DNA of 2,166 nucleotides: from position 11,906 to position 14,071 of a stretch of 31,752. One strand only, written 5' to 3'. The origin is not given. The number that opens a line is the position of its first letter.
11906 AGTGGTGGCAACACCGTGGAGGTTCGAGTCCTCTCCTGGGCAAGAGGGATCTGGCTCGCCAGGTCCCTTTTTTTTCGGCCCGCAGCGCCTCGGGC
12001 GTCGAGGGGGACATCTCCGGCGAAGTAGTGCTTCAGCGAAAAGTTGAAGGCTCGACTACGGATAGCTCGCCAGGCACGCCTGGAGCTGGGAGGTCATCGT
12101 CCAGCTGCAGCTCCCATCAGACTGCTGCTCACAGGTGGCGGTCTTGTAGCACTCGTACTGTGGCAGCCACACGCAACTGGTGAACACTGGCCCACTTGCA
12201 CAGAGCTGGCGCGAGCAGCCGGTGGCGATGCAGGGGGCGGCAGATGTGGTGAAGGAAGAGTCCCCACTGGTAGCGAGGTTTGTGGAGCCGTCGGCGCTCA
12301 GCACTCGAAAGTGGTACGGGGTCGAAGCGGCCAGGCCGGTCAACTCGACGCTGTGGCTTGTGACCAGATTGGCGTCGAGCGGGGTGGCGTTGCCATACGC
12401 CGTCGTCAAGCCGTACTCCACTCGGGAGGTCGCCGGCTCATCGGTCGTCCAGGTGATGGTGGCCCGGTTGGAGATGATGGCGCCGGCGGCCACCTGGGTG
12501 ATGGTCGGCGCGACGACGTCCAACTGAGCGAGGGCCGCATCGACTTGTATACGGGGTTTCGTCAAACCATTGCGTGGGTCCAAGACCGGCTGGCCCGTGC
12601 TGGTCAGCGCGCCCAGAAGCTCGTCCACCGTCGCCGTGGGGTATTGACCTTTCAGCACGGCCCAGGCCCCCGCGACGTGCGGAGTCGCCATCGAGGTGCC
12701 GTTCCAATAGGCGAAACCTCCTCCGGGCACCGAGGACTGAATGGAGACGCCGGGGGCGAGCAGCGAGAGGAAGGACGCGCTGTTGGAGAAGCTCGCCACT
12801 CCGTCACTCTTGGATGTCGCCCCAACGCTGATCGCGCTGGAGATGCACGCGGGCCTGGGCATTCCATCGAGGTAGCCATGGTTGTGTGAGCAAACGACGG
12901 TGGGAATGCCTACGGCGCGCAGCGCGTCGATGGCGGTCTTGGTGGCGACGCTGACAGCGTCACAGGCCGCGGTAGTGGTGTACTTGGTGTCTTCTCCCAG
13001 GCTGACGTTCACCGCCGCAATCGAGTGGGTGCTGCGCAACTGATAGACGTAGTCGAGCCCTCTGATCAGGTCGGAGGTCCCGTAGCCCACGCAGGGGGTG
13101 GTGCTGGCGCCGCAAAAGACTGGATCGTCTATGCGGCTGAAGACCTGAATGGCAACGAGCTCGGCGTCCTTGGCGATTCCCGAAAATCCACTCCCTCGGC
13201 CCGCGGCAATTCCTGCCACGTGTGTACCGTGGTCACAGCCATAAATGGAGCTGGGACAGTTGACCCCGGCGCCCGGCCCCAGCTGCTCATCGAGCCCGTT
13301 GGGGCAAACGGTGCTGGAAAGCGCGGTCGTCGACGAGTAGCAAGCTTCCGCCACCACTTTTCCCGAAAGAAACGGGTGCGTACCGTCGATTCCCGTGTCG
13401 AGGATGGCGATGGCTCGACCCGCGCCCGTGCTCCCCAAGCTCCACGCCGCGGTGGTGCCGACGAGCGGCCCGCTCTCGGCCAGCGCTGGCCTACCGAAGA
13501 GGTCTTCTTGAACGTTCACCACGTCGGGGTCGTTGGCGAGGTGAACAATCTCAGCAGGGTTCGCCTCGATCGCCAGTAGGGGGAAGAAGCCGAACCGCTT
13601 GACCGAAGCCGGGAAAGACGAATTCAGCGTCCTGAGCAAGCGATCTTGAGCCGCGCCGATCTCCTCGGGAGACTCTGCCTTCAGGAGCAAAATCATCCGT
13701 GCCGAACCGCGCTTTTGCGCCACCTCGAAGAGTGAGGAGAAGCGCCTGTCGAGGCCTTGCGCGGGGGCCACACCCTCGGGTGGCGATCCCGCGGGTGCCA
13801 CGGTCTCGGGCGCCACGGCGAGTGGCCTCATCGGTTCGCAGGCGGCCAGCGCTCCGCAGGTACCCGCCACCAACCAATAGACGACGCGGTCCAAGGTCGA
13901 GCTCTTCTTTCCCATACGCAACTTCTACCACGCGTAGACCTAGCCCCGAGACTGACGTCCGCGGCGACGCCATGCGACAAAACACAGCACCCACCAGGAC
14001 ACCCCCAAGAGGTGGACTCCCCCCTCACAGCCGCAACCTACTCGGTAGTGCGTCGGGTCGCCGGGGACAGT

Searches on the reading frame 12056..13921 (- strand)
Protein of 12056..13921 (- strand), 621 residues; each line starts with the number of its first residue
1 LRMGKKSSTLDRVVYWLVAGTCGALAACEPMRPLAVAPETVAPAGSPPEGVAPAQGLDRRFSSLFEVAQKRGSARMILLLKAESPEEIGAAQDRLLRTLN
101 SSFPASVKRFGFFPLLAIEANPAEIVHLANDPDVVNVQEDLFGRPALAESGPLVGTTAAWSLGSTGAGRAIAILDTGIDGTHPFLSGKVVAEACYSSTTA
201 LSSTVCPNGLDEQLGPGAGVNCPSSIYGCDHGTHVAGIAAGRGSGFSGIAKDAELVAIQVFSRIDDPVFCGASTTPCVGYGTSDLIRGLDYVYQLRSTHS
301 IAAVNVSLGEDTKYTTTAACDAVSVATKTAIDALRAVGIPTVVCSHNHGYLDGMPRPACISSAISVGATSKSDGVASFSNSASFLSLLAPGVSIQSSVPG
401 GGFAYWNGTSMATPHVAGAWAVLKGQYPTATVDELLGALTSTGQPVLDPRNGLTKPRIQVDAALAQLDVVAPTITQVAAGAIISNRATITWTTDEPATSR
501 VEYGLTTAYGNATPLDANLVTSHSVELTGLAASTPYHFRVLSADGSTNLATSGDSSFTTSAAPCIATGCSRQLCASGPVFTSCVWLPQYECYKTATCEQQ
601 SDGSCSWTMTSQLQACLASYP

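Call 8: search_protein_families(library=pfam, proteins=[window:12056-13921:-], max_evalue=0.01)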
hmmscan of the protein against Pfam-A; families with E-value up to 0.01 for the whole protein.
window:12056-13921:- (621 aa): 3 families
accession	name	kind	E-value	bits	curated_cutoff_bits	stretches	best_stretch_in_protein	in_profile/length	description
PF00082.27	Peptidase_S8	-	9.8e-30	104.3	21.8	1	167-443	2-273/288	Subtilase family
PF16656.11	Pur_ac_phosph_N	-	5.8e-08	33.6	30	1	477-559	6-93/93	Purple acid Phosphatase, N-terminal domain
PF00041.27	fn3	-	0.00079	20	25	1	476-550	5-76/84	Fibronectin type III domain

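Call 9: search_protein_families(library=ncbifam, proteins=[window:12056-13921:-], max_evalue=0.01)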
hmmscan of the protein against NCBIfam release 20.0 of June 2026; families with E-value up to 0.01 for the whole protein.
window:12056-13921:- (621 aa): 8 families
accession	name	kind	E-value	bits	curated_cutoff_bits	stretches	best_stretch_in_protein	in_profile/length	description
TIGR03921.1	T7SS_mycosin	equivalog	1.6e-22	80.1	278.75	2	231-466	52-287/353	type VII secretion-associated serine protease mycosin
NF051851.1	AtpSerPepEprS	equivalog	4.1e-12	45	1700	1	158-442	58-336/988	autotransporter serine peptidase EprS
NF033595.1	denti_PrtP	equivalog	2.6e-11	42.9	300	1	302-421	340-454/606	dentilisin complex serine proteinase subunit PrtP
NF040553.1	SGO_0316_fam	subfamily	1.1e-10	39.8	1400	1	390-425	674-709/1486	SGO_0316/SGO_0317 family LPXTG-anchored serine peptidase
NF040809.1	germ_prot_CspBA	exception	5.9e-08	30.8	1250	1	357-423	399-472/1099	bifunctional germination protease/germinant receptor pseudoprotease CspBA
TIGR03895.1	protease_PatA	subfamily_domain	1e-07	31.2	421.05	1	231-423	1-176/606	PatA/PatG family cyanobactin maturation protease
TIGR04289.1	heavy_Cys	domain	6.4e-07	29.9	50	1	560-607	4-52/52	eight-cysteine-cluster domain-containing protein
TIGR04292.1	heavy_Cys_CGP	equivalog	9.5e-06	24.8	200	1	559-620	127-191/381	CGP-CTERM-anchored Cys-rich protein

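Call 22: find_homologous_proteins(query=window:12056-13915:-)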
Query window:12056-13915:- (619 aa): 6661 proteins with E <= 0.001 among 8000 candidates; the best 120 are listed.
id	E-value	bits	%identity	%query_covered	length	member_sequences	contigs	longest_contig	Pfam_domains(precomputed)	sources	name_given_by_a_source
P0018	0.0e+0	1377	100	100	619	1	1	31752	PF27854.1,PF00082.28,PF16656.12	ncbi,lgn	ncbi:MAG: S8 family peptidase [Myxococcota bacterium]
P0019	2.4e-135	471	53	71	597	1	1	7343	PF00082.28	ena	-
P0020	1.5e-128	448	54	65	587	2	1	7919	PF00082.28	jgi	jgi:subtilisin family serine protease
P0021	4.2e-127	444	55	67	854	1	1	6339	PF00415.25,PF13540.13,PF25384.2,PF00082.28,PF25390.2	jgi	jgi:alpha-tubulin suppressor-like RCC1 family protein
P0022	2.6e-125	438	52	72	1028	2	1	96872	PF00082.28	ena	-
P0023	4.5e-125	437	54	64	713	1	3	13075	PF13385.14,PF00082.28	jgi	jgi:subtilisin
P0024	6.5e-124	433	53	65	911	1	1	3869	PF13287.13,PF25275.2,PF13290.14,PF05345.19,PF00082.28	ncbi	-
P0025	6.5e-124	433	55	63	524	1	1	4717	PF00082.28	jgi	jgi:subtilisin family serine protease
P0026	2.1e-123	431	52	66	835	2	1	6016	PF00082.28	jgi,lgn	-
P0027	2.7e-122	428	45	88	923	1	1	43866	PF17963.8,PF17892.8,PF17803.8,PF00041.28,PF00082.28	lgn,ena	-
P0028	5.5e-122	427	56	61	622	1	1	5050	PF17957.8,PF00082.28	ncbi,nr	ncbi:MAG TPA: S8 family serine peptidase, partial [Ardenticatenaceae bacterium]|nr:S8 family serine 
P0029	1.6e-121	425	50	70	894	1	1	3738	PF00082.28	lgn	-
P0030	2.0e-121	425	52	66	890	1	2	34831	PF01839.30,PF12256.15,PF03160.21,PF13517.13,PF00082.28,PF07483.17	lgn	-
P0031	2.8e-121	424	52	65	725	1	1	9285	PF00082.28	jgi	jgi:subtilisin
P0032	6.8e-121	423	50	69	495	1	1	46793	PF00082.28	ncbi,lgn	-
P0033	1.1e-120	423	54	63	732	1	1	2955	PF01839.30,PF13517.13,PF00082.28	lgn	-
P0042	2.5e-118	415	50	71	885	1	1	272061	PF01839.30,PF04151.22,PF13517.13,PF00082.28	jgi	jgi:hypothetical protein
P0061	4.2e-116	407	50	68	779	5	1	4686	PF01839.30,PF12256.15,PF13517.13,PF00082.28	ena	-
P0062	5.2e-116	407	49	69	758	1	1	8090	PF01839.30,PF13517.13,PF00082.28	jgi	jgi:subtilisin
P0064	7.0e-116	407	49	68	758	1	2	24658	PF01839.30,PF13517.13,PF00082.28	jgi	jgi:subtilisin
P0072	3.2e-115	404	48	69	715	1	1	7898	PF01839.30,PF12256.15,PF13517.13,PF00082.28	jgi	jgi:subtilisin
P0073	4.2e-115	404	49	68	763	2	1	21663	PF01839.30,PF12256.15,PF13517.13,PF00082.28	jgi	jgi:subtilisin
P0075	5.3e-115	404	49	69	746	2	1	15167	PF01839.30,PF13517.13,PF00082.28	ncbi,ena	-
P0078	6.8e-115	403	49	68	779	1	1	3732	PF01839.30,PF13517.13,PF00082.28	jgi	-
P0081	1.0e-114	403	49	66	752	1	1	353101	PF01839.30,PF13517.13,PF00082.28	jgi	jgi:subtilisin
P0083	1.4e-114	402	51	66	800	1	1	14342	PF01839.30,PF13517.13,PF00082.28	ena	-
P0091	6.5e-114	400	49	66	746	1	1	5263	PF01839.30,PF12256.15,PF13517.13,PF00082.28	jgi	jgi:subtilisin family serine protease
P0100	1.1e-113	399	45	72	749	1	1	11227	PF01839.30,PF13517.13,PF00082.28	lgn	-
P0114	3.2e-113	398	50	68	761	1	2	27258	PF01839.30,PF13517.13,PF00082.28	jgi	jgi:subtilisin family serine protease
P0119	5.2e-113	397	46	66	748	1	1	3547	PF01839.30,PF13517.13,PF00082.28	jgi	jgi:subtilisin family serine protease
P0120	5.9e-113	397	47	74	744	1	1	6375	PF01839.30,PF12256.15,PF13517.13,PF00082.28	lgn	-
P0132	1.5e-112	396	48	67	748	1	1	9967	PF01839.30,PF12256.15,PF13517.13,PF00082.28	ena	-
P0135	1.8e-112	395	49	66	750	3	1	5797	PF01839.30,PF12256.15,PF13517.13,PF00082.28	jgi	-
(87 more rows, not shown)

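Call 38: find_encoding_contigs(protein=P0018, flank=10000, max_places=2)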
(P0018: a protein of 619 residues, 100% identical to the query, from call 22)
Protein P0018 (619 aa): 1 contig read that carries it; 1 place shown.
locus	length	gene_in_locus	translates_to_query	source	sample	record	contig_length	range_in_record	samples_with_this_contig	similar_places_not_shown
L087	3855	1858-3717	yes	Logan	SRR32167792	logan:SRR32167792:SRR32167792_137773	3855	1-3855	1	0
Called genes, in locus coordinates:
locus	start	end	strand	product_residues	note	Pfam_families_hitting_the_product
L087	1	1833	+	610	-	?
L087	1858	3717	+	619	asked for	PF00082:Peptidase_S8, PF16656:Pur_ac_phosph_N (weak), PF27854:Heavy_Cys_CGP (faint)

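Call 47: find_encoding_contigs(protein=P0019, flank=8000, max_places=1)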
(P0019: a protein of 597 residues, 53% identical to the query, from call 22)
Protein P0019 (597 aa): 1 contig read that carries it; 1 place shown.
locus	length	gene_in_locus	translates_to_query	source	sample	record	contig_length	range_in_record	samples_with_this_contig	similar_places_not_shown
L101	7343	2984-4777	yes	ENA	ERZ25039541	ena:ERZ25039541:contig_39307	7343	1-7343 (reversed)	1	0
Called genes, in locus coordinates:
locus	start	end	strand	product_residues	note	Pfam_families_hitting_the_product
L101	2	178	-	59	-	?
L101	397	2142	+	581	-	PF14104:DUF4277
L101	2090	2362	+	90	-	-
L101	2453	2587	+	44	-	-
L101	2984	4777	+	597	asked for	PF00082:Peptidase_S8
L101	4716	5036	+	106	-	PF01839:FG-GAP (faint), PF13517:FG-GAP_3 (faint)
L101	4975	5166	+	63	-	-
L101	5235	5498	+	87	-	-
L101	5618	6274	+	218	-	-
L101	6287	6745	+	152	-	-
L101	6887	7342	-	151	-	?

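Call 48: find_encoding_contigs(protein=P0027, flank=8000, max_places=1)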
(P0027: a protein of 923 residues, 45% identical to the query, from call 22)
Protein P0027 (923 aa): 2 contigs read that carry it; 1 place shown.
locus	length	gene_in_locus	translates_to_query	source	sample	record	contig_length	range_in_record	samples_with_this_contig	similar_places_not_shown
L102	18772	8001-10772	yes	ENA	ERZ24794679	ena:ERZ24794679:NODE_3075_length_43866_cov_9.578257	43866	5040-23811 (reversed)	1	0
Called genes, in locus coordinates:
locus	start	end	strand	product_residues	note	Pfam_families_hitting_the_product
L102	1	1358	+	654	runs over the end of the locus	PF02730:AFOR_N, PF01314:AFOR_C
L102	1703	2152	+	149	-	-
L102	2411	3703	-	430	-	PF07690:MFS_1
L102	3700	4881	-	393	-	PF07690:MFS_1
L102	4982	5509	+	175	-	-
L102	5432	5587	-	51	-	-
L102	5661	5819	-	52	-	-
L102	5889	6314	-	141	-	PF00072:Response_reg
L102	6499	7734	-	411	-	PF07690:MFS_1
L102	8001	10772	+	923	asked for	PF00082:Peptidase_S8, PF00041:fn3 (weak), PF17803:Cadherin_4, PF17892:Cadherin_5, PF17963:Big_9, PF17803:Cadherin_4, PF17892:Cadherin_5, PF17963:Big_9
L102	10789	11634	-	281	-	PF02645:DegV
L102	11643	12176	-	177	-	PF12797:Fer4_2 (faint), PF12837:Fer4_6 (faint), PF13187:Fer4_9 (weak), PF13247:Fer4_11, PF14697:Fer4_21 (weak), PF12838:Fer4_7 (weak), PF25160:LdpA_Fe-S-bd (weak), PF00037:Fer4 (weak), +4 more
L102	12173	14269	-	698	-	PF00384:Molybdopterin, PF01568:Molydop_binding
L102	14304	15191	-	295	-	PF00248:Aldo_ket_red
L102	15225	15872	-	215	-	PF23023:Anti-Pycsar_Apyc1 (weak), PF00753:Lactamase_B, PF12706:Lactamase_B_2 (faint)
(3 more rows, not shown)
